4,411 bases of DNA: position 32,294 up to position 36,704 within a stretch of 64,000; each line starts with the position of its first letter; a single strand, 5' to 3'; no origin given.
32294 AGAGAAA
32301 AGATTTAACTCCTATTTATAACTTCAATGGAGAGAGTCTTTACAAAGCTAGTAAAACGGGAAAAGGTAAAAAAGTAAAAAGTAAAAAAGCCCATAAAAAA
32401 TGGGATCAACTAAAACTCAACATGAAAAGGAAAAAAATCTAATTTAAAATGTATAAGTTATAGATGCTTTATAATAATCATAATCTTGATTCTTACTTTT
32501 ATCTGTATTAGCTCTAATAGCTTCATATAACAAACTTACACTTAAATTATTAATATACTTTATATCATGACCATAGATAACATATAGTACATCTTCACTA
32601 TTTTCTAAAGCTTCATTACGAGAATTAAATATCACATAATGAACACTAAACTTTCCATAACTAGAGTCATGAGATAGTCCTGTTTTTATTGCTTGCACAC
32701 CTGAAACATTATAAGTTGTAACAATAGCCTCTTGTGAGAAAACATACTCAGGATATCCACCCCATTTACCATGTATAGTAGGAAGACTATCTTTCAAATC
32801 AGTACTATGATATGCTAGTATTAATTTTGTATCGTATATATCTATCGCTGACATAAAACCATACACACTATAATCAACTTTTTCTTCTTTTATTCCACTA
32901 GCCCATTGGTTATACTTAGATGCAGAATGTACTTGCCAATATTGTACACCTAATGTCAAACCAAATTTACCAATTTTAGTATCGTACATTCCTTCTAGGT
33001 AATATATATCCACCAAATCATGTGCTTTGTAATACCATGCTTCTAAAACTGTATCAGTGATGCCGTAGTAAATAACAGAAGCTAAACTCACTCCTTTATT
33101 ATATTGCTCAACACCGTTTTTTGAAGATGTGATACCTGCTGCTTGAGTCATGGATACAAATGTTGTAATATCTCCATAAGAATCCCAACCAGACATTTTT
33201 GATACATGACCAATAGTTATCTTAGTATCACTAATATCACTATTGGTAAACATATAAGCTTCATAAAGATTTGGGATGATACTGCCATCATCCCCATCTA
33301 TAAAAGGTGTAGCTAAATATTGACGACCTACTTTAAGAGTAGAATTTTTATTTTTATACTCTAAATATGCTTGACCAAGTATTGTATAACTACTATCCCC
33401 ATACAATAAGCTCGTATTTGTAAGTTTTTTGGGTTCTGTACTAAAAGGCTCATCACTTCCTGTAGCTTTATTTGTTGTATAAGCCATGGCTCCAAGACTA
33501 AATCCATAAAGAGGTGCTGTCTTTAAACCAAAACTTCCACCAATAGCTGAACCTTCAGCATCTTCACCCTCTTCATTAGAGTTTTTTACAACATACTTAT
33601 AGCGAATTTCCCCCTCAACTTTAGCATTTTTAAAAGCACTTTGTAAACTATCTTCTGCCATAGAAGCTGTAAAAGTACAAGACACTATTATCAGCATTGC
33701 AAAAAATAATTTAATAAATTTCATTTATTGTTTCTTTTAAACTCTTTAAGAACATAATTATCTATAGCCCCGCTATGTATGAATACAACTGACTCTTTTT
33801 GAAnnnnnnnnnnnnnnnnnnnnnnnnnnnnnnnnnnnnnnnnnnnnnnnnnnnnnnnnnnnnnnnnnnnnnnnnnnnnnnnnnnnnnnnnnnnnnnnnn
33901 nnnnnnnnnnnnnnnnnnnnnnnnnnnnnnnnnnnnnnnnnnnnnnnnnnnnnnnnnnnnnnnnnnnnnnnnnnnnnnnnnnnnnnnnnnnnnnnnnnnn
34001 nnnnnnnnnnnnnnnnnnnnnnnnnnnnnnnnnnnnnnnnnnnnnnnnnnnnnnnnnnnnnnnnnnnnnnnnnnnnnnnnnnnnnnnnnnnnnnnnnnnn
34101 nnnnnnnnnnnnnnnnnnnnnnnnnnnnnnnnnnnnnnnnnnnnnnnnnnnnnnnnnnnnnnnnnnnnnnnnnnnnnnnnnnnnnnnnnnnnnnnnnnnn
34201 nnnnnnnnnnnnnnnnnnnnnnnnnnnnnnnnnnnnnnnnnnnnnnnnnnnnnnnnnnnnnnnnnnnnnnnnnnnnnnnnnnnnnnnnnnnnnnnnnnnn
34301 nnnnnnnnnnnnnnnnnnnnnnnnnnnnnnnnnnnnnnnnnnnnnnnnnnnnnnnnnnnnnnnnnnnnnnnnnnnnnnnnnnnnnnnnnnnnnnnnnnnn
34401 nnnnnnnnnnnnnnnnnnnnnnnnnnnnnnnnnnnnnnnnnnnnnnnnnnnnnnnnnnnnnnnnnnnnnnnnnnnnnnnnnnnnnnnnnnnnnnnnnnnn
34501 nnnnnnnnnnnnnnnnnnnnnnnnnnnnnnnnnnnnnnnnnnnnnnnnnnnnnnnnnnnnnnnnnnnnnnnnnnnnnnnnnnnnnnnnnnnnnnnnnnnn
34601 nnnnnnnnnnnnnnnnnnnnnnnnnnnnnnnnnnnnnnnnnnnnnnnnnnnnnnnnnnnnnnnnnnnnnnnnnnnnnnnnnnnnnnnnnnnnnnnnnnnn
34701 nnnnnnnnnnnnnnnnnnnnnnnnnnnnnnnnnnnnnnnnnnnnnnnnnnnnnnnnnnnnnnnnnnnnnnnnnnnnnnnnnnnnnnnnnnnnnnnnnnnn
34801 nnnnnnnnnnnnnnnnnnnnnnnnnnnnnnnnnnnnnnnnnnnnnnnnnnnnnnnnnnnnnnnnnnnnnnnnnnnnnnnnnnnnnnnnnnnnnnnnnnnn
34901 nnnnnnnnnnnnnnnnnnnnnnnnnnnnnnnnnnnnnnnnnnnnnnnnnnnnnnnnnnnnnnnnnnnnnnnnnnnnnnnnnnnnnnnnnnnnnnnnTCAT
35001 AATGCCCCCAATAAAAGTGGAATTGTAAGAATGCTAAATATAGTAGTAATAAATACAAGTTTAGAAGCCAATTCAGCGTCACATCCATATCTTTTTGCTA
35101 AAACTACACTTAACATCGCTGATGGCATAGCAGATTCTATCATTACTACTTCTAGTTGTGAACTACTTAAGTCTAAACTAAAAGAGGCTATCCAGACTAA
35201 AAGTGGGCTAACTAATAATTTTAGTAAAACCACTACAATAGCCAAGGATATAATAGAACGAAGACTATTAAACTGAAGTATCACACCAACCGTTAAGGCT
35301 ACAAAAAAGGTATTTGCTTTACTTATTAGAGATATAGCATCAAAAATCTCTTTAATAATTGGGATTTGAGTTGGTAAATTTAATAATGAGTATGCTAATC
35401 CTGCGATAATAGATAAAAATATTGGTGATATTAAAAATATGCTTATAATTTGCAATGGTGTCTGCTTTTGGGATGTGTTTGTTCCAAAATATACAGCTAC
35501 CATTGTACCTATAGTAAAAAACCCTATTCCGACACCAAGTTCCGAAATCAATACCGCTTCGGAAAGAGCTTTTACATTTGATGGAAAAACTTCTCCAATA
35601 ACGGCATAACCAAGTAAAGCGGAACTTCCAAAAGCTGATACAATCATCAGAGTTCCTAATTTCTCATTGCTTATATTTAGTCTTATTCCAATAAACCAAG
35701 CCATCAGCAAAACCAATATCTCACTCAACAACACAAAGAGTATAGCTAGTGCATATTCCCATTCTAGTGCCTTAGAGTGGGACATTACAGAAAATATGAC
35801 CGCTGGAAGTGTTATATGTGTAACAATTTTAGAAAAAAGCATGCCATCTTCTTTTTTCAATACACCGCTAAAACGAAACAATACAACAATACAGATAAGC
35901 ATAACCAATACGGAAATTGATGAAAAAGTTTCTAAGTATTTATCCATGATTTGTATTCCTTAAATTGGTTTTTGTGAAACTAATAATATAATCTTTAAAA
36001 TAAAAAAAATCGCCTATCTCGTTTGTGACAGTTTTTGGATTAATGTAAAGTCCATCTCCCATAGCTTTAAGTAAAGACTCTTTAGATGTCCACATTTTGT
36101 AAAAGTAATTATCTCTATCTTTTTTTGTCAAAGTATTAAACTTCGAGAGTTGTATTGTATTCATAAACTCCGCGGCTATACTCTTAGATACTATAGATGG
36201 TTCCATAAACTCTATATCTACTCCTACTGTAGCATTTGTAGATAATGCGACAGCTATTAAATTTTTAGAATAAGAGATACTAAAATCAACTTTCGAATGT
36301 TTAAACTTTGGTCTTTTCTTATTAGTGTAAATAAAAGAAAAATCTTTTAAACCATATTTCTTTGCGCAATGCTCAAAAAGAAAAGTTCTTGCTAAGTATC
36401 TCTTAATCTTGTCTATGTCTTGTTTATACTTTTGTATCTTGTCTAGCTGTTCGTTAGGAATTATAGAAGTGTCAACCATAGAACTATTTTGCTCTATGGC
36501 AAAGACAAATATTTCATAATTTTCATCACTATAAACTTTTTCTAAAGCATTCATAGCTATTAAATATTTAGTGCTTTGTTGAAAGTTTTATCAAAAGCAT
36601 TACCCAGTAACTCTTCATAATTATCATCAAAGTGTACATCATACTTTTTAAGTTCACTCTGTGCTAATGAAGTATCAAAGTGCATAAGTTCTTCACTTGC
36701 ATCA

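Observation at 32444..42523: Self-contained seven-gene operon around a stand-alone A-T-R (NRPS-like reductase) enzyme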

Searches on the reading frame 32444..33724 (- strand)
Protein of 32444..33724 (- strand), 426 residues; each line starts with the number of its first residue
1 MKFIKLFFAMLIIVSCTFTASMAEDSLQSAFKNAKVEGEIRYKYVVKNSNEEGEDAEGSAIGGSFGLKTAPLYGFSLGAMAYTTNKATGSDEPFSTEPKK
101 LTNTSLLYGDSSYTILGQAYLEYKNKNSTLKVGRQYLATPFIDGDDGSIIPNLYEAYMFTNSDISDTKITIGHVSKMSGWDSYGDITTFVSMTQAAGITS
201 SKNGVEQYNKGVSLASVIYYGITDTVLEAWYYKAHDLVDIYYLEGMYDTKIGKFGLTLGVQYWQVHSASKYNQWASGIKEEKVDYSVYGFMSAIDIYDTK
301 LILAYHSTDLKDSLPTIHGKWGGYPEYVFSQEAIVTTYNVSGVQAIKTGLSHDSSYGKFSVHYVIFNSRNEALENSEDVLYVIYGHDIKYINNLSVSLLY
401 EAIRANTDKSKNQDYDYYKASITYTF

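Call 3: search_protein_families(library=pfam, proteins=[window:32444-33724:-])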
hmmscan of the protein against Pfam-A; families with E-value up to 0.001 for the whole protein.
window:32444-33724:- (426 aa): 1 family
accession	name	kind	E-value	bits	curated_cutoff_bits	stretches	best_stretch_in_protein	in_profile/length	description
PF03573.19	OprD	-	2.1e-11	44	25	1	72-425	51-391/394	outer membrane porin, OprD family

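Call 4: search_protein_families(library=ncbifam, proteins=[window:32444-33724:-])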
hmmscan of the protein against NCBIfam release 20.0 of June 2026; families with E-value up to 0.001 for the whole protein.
window:32444-33724:- (426 aa): 2 families
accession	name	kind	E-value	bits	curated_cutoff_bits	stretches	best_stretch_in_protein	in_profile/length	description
NF033923.0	opr_proin_2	subfamily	7.5e-11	41.7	150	1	1-426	1-386/386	Opr family porin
NF033922.0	opr_porin_1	subfamily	4.6e-10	39.4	100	1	57-426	14-328/328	Opr family porin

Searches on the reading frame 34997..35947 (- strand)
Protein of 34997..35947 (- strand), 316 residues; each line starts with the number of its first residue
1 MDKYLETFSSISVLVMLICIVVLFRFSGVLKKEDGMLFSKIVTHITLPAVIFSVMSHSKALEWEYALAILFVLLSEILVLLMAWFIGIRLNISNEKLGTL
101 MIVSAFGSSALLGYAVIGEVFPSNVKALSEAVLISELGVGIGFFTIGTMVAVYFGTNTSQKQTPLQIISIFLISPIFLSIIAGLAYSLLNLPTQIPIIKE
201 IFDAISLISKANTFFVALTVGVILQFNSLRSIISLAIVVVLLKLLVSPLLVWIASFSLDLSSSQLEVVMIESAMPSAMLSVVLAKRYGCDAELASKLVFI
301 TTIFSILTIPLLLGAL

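Call 3: search_protein_families(library=pfam, proteins=[window:34997-35947:-])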
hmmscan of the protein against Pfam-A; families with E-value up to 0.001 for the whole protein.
window:34997-35947:- (316 aa): 2 families
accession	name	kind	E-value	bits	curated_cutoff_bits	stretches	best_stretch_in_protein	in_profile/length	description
PF03547.23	Mem_trans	-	3.1e-27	95.5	25.7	2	172-312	201-342/343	Membrane transport protein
PF01758.21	SBF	-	2.1e-06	28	24.3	1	216-313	7-111/191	Sodium Bile acid symporter family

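Call 4: search_protein_families(library=ncbifam, proteins=[window:34997-35947:-])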
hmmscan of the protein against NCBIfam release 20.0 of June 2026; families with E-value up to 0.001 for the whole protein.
window:34997-35947:- (316 aa): 2 families
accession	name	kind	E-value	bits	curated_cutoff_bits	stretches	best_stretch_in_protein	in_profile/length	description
TIGR00946.1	2a69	subfamily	7.8e-32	110.7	246.05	1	12-312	12-330/336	auxin efflux carrier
TIGR00841.1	bass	subfamily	0.00015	21.1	326.3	1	213-313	43-146/321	bile acid:sodium symporter family transporter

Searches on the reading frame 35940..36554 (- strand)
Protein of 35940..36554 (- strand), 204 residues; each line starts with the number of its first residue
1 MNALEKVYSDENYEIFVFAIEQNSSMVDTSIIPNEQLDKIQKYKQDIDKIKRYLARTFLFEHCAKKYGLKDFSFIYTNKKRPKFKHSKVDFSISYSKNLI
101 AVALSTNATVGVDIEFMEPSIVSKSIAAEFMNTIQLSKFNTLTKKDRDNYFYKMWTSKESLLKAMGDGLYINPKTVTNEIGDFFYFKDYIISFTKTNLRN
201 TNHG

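Call 3: search_protein_families(library=pfam, proteins=[window:35940-36554:-])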
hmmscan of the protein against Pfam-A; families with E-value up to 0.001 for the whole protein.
window:35940-36554:- (204 aa): 1 family
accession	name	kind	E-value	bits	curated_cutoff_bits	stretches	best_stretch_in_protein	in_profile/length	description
PF01648.25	ACPS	-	1.7e-11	44.6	25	1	110-175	2-73/111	4'-phosphopantetheinyl transferase superfamily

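Call 4: search_protein_families(library=ncbifam, proteins=[window:35940-36554:-])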
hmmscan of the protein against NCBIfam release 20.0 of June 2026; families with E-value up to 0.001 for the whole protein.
window:35940-36554:- (204 aa): 4 families
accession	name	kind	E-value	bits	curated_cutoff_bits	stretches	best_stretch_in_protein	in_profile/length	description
NF042922.1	4PPT_HetI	equivalog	1.9e-16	60.1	370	1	72-169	82-183/235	4'-phosphopantetheinyl transferase HetI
NF047349.1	4PPT_AusB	equivalog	1.2e-13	51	225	1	16-199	2-180/205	aureusimine biosynthesis 4'-phosphopantetheinyl transferase AusB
NF007676.0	PRK10351.1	equivalog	7.5e-12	45.2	174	1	74-168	51-146/195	4'-phosphopantetheinyl transferase AcpT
TIGR00556.1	pantethn_trn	domain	2.5e-08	34.1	45.35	1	107-175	2-74/128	phosphopantetheine--protein transferase domain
